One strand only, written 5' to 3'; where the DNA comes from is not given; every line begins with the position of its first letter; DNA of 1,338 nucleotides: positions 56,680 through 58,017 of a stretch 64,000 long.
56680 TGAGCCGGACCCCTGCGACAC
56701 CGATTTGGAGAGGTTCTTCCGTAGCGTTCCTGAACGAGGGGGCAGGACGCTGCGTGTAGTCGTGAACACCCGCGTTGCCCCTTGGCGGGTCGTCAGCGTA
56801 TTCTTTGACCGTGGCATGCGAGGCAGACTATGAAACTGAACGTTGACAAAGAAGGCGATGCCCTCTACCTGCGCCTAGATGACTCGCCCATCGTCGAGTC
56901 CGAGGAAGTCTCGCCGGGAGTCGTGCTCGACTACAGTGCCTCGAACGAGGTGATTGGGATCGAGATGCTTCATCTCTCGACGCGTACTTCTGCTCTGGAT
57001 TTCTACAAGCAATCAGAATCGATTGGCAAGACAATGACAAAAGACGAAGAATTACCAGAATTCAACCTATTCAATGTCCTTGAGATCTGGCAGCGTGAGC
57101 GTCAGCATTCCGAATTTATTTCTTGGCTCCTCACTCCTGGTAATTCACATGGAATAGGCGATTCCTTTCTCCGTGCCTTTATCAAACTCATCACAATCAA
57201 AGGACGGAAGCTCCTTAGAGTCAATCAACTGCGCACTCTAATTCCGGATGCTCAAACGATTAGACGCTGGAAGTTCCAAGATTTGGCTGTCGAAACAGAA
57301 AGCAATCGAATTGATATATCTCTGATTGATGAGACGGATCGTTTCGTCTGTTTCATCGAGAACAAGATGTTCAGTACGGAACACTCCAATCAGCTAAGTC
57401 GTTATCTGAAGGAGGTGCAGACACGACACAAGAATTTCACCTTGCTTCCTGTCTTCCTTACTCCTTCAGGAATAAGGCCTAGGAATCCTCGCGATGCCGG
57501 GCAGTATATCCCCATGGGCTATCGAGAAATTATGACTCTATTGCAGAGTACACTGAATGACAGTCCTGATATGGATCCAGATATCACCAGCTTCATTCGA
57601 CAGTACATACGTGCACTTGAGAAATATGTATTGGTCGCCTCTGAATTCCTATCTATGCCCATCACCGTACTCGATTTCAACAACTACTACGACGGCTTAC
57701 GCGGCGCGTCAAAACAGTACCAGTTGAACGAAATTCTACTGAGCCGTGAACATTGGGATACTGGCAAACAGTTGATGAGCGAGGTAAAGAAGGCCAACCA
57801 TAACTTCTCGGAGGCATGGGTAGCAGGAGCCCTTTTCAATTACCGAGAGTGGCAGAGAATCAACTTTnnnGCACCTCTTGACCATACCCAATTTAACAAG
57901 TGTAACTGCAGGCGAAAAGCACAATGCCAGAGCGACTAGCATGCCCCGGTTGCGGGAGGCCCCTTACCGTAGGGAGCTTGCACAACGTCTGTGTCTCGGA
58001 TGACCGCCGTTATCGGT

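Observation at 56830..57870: The GC break coincides with the domain junction of the antitoxin-nuclease fusion ORF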

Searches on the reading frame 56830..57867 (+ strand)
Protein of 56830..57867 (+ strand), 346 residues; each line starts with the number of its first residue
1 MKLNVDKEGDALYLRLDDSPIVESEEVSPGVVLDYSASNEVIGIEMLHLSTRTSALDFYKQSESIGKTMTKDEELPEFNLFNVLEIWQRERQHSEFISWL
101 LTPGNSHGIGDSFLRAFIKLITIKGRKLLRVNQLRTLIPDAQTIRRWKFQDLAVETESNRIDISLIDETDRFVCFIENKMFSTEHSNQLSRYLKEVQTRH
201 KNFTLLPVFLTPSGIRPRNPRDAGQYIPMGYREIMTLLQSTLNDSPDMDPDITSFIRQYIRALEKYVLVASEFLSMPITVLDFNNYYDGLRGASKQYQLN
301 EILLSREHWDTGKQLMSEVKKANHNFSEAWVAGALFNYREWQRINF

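Call 4: search_protein_families(library=pfam, proteins=[window:56830-57867:+, window:57034-57867:+], max_evalue=1)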
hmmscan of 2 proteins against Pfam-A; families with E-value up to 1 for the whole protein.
window:56830-57867:+ (346 aa): 3 families
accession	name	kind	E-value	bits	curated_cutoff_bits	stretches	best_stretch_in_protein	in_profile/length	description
PF14281.12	PDDEXK_4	-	1.9e-27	96.8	22.3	1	78-260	1-182/183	PD-(D/E)XK nuclease superfamily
PF10049.14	DUF2283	-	1.7e-15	57.3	23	1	3-50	2-49/49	Protein of unknown function (DUF2283)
PF13588.12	HSDR_N_2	-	0.16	12.5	25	1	152-198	30-80/110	Type I restriction enzyme R protein N terminus (HSDR_N)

window:57034-57867:+ (278 aa): 2 families
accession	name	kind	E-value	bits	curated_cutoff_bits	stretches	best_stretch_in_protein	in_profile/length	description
PF14281.12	PDDEXK_4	-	1.1e-27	97.6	22.3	1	10-192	1-182/183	PD-(D/E)XK nuclease superfamily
PF13588.12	HSDR_N_2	-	0.11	13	25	1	83-130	29-80/110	Type I restriction enzyme R protein N terminus (HSDR_N)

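Call 5: search_protein_families(library=ncbifam, proteins=[window:56830-57867:+], max_evalue=1)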
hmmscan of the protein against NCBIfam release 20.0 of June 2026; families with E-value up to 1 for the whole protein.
window:56830-57867:+ (346 aa): 0 families

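Call 7: find_homologous_proteins(query=window:56830-57867:+)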
Query window:56830-57867:+ (346 aa): 14 proteins with E <= 0.001 among 1597 candidates.
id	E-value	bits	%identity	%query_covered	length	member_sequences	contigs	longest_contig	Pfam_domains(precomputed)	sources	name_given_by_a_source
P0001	9.3e-230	780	100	100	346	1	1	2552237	PF14281.13,PF10049.15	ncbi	-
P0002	1.6e-82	296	51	79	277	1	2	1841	PF14281.13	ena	-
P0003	5.3e-78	281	49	82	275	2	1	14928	PF14281.13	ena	-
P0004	5.4e-56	208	49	59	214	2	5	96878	PF14281.13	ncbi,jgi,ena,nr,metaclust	ncbi:MAG: PD-(D/E)XK nuclease family protein [Chloroflexi bacterium]|nr:PD-(D/E)XK nuclease family p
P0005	2.5e-54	203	49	56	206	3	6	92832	PF14281.13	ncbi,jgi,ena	-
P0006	5.9e-14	70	71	17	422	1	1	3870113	PF10049.15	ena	-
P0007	6.2e-14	70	69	17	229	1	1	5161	PF10049.15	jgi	jgi:uncharacterized protein YuzE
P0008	7.0e-14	70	69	17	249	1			PF10049.15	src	-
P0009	2.4e-13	68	41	37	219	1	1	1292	PF02481.22,PF10049.15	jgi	jgi:uncharacterized protein YuzE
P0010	1.1e-12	66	81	14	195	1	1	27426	PF10049.15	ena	-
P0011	8.7e-12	63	63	16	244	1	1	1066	PF07799.18,PF10049.15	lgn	-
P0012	5.7e-10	57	83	12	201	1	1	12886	PF10049.15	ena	-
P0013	3.1e-6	45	77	11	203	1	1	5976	PF01244.28,PF10049.15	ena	-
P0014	7.5e-6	44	86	10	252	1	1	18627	PF10049.15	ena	-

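Call 8: find_encoding_contigs(protein=window:56830-57867:+, flank=10000, max_places=10)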
Protein window:56830-57867:+ (346 aa): no gene with exactly this product is on record in the collection.

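Call 12: find_encoding_contigs(protein=P0011, flank=10000)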
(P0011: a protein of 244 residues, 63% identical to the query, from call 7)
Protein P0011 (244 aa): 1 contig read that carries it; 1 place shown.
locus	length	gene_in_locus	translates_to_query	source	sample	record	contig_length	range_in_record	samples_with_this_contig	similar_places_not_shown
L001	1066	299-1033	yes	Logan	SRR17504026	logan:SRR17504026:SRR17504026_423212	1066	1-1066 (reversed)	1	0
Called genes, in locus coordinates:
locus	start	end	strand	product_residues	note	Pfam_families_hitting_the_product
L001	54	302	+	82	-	PF14076:DUF4258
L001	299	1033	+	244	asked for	PF10049:DUF2283, PF07799:DUF1643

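Call 13: find_encoding_contigs(protein=P0003, flank=8000)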
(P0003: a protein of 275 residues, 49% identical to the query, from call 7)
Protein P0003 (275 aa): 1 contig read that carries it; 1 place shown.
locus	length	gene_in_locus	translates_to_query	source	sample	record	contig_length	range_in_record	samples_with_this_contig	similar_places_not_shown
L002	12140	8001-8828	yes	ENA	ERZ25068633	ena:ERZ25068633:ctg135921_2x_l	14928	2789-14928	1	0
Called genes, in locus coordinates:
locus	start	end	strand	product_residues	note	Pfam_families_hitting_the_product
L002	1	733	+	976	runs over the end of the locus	PF01565:FAD_binding_4, PF02913:FAD-oxidase_C, PF13183:Fer4_8 (weak), PF13534:Fer4_17, PF02754:CCG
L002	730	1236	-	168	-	PF19744:DUF6232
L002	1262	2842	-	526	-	PF00682:HMGL-like, PF22617:HCS_D2, PF08502:LeuA_dimer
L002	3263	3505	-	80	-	-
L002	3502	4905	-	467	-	PF01425:Amidase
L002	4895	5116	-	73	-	-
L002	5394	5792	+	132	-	PF13975:gag-asp_proteas (weak)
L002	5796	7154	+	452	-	PF00919:UPF0004, PF04055:Radical_SAM, PF01938:TRAM (faint)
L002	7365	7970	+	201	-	PF07799:DUF1643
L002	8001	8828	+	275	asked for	PF14281:PDDEXK_4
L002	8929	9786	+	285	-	PF02749:QRPTase_N, PF01729:QRPTase_C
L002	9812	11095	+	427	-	PF26549:Tricorn_N (faint), PF00930:DPPIV_N (faint), PF25174:Beta-prop_THOC3 (faint), PF07676:PD40 (faint), PF26550:Tricorn_2nd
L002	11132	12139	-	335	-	?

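Call 19: search_protein_representatives(protein=window:56830-57867:+)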
Query: 346 residues. Proteins with E-value up to 0.001 (for the whole library): 6421; up to 1e-10: 1690; up to 1e-30: 33. The best 150 are listed.
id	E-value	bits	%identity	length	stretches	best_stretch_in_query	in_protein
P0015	2.3e-69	250.6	46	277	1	72-346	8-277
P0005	7.9e-55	202.9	49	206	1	74-268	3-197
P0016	2.5e-40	155.2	41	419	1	72-285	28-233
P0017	5.6e-40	154.0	36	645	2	72-240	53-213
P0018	1.3e-39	152.9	39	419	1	75-276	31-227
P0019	2.8e-39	151.8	40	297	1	72-271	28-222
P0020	3.7e-38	148.1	33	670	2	78-267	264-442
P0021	3.9e-37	144.7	41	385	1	75-273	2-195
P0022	8.4e-37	143.6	42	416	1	67-269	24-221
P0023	3.0e-36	141.8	37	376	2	72-267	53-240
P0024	4.8e-36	141.1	33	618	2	74-252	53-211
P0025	1.0e-35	140.1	35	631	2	77-276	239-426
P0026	1.5e-35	139.4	41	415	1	72-274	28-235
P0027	1.6e-35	139.4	42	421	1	73-271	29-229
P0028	2.9e-35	138.6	43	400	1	73-271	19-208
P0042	1.7e-31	126.1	36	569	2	74-271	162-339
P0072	3.1e-26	108.9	36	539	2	71-260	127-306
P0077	4.5e-26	108.3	36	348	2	73-235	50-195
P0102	1.0e-24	103.9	33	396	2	58-273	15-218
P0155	9.5e-23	97.4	31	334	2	74-265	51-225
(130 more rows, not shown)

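Call 20: search_protein_families(library=pfam, proteins=[P0023, P0077, P0155, P0017, P0024, P0020, P0042, P0072, P0102, P0015], max_evalue=0.01)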
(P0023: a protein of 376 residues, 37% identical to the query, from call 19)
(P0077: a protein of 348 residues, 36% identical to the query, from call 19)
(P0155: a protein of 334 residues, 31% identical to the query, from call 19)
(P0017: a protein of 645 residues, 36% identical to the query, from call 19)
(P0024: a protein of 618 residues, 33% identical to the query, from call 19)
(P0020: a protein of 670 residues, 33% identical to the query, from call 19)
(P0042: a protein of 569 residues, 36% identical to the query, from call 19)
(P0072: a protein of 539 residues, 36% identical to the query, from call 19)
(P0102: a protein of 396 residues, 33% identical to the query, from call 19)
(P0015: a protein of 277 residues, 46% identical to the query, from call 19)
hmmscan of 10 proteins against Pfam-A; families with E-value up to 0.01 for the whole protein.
P0023 (376 aa): 1 family
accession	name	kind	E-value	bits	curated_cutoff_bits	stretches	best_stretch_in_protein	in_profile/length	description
PF14281.12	PDDEXK_4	-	7.3e-47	160.1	22.3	2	247-355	2-116/183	PD-(D/E)XK nuclease superfamily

P0077 (348 aa): 1 family
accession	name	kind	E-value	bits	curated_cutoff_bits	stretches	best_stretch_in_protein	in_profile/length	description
PF14281.12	PDDEXK_4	-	9.5e-39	133.7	22.3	2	55-196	1-157/183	PD-(D/E)XK nuclease superfamily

P0155 (334 aa): 2 families
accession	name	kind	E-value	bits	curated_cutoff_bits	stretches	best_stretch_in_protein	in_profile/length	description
PF14281.12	PDDEXK_4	-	1.6e-38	133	22.3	2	55-220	1-182/183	PD-(D/E)XK nuclease superfamily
PF10881.14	DUF2726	-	0.0057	16.8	24.7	0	110-152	44-87/126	Protein of unknown function (DUF2726)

P0017 (645 aa): 3 families
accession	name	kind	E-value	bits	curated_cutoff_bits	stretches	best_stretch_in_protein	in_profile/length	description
PF14281.12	PDDEXK_4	-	9e-54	182.6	22.3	2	60-201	2-142/183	PD-(D/E)XK nuclease superfamily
PF13588.12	HSDR_N_2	-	9.5e-05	22.9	25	0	308-357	29-82/110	Type I restriction enzyme R protein N terminus (HSDR_N)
PF10881.14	DUF2726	-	0.0082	16.3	24.7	0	120-167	41-89/126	Protein of unknown function (DUF2726)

P0024 (618 aa): 1 family
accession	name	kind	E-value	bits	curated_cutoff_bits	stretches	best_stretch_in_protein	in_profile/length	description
PF14281.12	PDDEXK_4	-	1.6e-56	191.6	22.3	2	57-194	1-158/183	PD-(D/E)XK nuclease superfamily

P0020 (670 aa): 1 family
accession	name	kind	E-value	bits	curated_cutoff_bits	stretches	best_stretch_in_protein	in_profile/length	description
PF14281.12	PDDEXK_4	-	3.3e-57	193.8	22.3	2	76-254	1-183/183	PD-(D/E)XK nuclease superfamily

P0042 (569 aa): 1 family
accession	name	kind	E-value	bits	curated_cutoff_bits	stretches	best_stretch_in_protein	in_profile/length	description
PF14281.12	PDDEXK_4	-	3.2e-36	125.4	22.3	2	166-294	1-141/183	PD-(D/E)XK nuclease superfamily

P0072 (539 aa): 1 family
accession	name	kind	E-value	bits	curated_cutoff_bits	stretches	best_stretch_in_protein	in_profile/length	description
PF14281.12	PDDEXK_4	-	2e-39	135.9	22.3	2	134-286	1-166/183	PD-(D/E)XK nuclease superfamily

P0102 (396 aa): 1 family
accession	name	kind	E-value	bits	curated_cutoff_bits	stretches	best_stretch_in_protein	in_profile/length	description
PF14281.12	PDDEXK_4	-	2e-32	113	22.3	1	32-226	1-181/183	PD-(D/E)XK nuclease superfamily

P0015 (277 aa): 1 family
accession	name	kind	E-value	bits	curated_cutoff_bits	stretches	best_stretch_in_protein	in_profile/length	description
PF14281.12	PDDEXK_4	-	4.2e-26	92.5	22.3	1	14-191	1-182/183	PD-(D/E)XK nuclease superfamily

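Call 21: find_encoding_contigs(protein=P0004, flank=6000, max_places=4)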
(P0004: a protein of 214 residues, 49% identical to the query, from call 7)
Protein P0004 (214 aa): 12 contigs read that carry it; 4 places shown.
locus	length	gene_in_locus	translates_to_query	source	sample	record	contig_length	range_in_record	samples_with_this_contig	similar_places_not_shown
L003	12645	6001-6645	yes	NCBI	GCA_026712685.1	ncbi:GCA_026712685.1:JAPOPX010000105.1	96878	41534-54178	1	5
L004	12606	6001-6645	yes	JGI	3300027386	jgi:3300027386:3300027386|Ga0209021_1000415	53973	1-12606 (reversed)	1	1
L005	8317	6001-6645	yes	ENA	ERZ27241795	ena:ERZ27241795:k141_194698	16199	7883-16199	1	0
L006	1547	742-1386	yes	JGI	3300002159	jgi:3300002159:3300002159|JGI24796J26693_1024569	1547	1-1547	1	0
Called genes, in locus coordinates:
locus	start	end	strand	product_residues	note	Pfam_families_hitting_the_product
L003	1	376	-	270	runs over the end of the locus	-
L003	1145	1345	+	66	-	-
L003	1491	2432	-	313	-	PF03400:DDE_Tnp_IS1 (faint)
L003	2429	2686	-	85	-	-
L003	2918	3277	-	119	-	-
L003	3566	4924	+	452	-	PF21760:SecD_1st, PF22599:SecDF_P1_head, PF02355:SecD_SecF_C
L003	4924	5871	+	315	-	PF07549:Sec_GG (faint), PF02355:SecD_SecF_C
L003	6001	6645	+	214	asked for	PF14281:PDDEXK_4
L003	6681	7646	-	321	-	PF08240:ADH_N, PF00107:ADH_zinc_N, PF13602:ADH_zinc_N_2 (faint)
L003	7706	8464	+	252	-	PF03070:TENA_THI-4, PF14518:Haem_oxygenas_2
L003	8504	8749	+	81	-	-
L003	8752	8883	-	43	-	-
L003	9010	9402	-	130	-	-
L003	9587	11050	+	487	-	PF20695:UbiD_N, PF01977:UbiD, PF20696:UbiD_C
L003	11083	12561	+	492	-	PF20695:UbiD_N (weak), PF01977:UbiD, PF20696:UbiD_C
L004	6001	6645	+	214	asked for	PF14281:PDDEXK_4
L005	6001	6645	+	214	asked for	PF14281:PDDEXK_4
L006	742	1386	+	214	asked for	PF14281:PDDEXK_4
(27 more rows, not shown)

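Call 22: find_encoding_contigs(protein=P0002, flank=6000, max_places=4)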
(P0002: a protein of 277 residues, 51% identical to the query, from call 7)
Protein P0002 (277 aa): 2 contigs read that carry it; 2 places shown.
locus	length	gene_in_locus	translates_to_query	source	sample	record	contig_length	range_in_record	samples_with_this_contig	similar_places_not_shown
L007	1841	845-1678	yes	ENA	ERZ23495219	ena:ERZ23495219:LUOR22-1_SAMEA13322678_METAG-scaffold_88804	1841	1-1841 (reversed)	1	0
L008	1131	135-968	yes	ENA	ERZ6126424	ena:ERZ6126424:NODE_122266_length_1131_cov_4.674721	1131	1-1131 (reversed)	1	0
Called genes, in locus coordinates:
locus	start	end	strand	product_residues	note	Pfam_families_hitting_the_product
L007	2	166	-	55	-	?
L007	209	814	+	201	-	PF07799:DUF1643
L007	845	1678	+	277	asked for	PF14281:PDDEXK_4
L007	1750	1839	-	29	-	?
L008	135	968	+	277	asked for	PF14281:PDDEXK_4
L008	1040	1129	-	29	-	?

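Call 26: find_related_loci(query=A1, collection=genome_contigs, flank=4000)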
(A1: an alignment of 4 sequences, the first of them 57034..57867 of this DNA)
Query A1 (278 aa) in genome_contigs; peptide patterns used: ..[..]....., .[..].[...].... (x = any residue, [..] = any of these).
283 stretches matched a pattern; 40 encode a relative of the query (tblastn E <= 1e-3); 40 distinct loci.
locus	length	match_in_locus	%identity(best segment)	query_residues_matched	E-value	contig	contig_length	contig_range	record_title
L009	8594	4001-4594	49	3-200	4e-62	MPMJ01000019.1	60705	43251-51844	MAG: SAR202 cluster bacterium bin16 NODE_888_length_60705_cov_12.511_ID_1775, whole genome shotgun sequence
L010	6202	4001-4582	49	7-200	5e-61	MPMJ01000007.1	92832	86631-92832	MAG: SAR202 cluster bacterium bin16 NODE_406_length_92832_cov_11.3132_ID_811, whole genome shotgun sequence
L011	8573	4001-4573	43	7-204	9e-48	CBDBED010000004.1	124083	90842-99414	MAG: Dehalococcoidia bacterium isolate 5625331d-cfd1-4067-b2ed-0d0e62f3ee82 genome assembly, contig: contig_4, whole gen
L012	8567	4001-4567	45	7-200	2e-47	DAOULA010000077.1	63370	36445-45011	MAG TPA_asm: Dehalococcoidia bacterium isolate S8_375 329334, whole genome shotgun sequence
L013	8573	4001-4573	41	7-204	6e-46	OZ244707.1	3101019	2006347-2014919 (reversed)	MAG: Dehalococcoidia bacterium isolate ff215481-6181-4eb5-bab1-de6adcd508a5 genome assembly, chromosome: 1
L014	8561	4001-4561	42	7-200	1e-45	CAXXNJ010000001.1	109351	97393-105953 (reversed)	MAG: Dehalococcoidia bacterium isolate 9ad22531-bf69-4ddd-ada6-f90d651dccb2 genome assembly, contig: contig_1, whole gen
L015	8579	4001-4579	40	7-204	2e-45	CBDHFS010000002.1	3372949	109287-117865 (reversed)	MAG: Dehalococcoidia bacterium isolate 864dd8cd-6738-42a7-b925-3e7f4ae660aa genome assembly, contig: contig_2, whole gen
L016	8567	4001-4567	41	7-200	5e-45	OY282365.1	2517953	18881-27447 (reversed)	MAG: uncultured Dehalococcoidia bacterium isolate fd47c038-abb2-4c05-9cdb-6b11942eec52 genome assembly, chromosome: 1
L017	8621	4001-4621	39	7-222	2e-44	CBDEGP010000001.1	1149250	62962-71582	MAG: Dehalococcoidia bacterium isolate d5c63d68-82bf-4002-88ac-25e9112c7103 genome assembly, contig: contig_1, whole gen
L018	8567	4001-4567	41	7-200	4e-44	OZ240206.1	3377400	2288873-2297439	MAG: Dehalococcoidia bacterium isolate 2e453fae-0281-4c22-a0b3-57af5dde5db4 genome assembly, chromosome: 1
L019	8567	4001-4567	41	7-200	6e-44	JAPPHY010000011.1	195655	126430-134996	MAG: Chloroflexota bacterium isolate RHO1_bin_9 NODE_113_length_195655_cov_10.941350, whole genome shotgun sequence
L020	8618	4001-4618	38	7-218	8e-43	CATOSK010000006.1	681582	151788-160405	MAG: uncultured Dehalococcoidia bacterium isolate 8b0b6f7a-36e1-4cb0-bede-a28c8a76f2f9 genome assembly, contig: contig_6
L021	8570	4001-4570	39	7-200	2e-42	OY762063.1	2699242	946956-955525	MAG: Dehalococcoidia bacterium isolate 5405c63e-44e1-4988-9b68-fe709a885d54 genome assembly, chromosome: 1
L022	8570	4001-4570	41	7-200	3e-40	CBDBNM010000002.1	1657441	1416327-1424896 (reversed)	MAG: Dehalococcoidia bacterium isolate c1b9121c-b6f9-408d-bdb8-3c357fa74dc1 genome assembly, contig: contig_2, whole gen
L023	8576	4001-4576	39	7-200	4e-40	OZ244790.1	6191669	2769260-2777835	MAG: Candidatus Latescibacterota bacterium isolate 46c83e85-0880-45c6-8d78-79488e6eca4b genome assembly, chromosome: 1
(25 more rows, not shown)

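Call 27: find_related_loci(query=A1, collection=metagenome_contigs, flank=4000)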
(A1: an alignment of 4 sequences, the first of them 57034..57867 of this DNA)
Query A1 (278 aa) in metagenome_contigs; peptide patterns used: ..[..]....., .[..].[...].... (x = any residue, [..] = any of these).
548 stretches matched a pattern; 27 encode a relative of the query (tblastn E <= 1e-3); 27 distinct loci.
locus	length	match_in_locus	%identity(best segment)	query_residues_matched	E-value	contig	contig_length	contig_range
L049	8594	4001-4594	49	3-200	1e-62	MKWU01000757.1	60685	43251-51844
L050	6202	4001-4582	49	7-200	2e-61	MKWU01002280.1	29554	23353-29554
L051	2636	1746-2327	49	7-200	6e-62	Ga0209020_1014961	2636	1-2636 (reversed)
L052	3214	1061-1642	49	7-200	1e-61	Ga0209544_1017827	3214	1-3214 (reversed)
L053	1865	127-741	36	1-204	4e-35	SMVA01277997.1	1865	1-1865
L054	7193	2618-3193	29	9-208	2e-31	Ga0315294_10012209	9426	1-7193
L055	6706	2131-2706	29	9-208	2e-31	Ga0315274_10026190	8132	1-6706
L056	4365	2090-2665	29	9-208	2e-31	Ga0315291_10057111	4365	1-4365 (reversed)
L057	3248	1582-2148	31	4-200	5e-31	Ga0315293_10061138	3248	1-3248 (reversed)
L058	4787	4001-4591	31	6-212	2e-30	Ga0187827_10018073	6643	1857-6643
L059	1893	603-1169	30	4-200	3e-30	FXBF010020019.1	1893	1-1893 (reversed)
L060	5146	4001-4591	31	6-212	3e-30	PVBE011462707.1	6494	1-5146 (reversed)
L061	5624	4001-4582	33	10-200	2e-29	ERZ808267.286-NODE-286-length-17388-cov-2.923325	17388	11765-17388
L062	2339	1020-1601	33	10-200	8e-29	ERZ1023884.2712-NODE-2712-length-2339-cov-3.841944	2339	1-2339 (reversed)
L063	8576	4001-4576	31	10-200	8e-28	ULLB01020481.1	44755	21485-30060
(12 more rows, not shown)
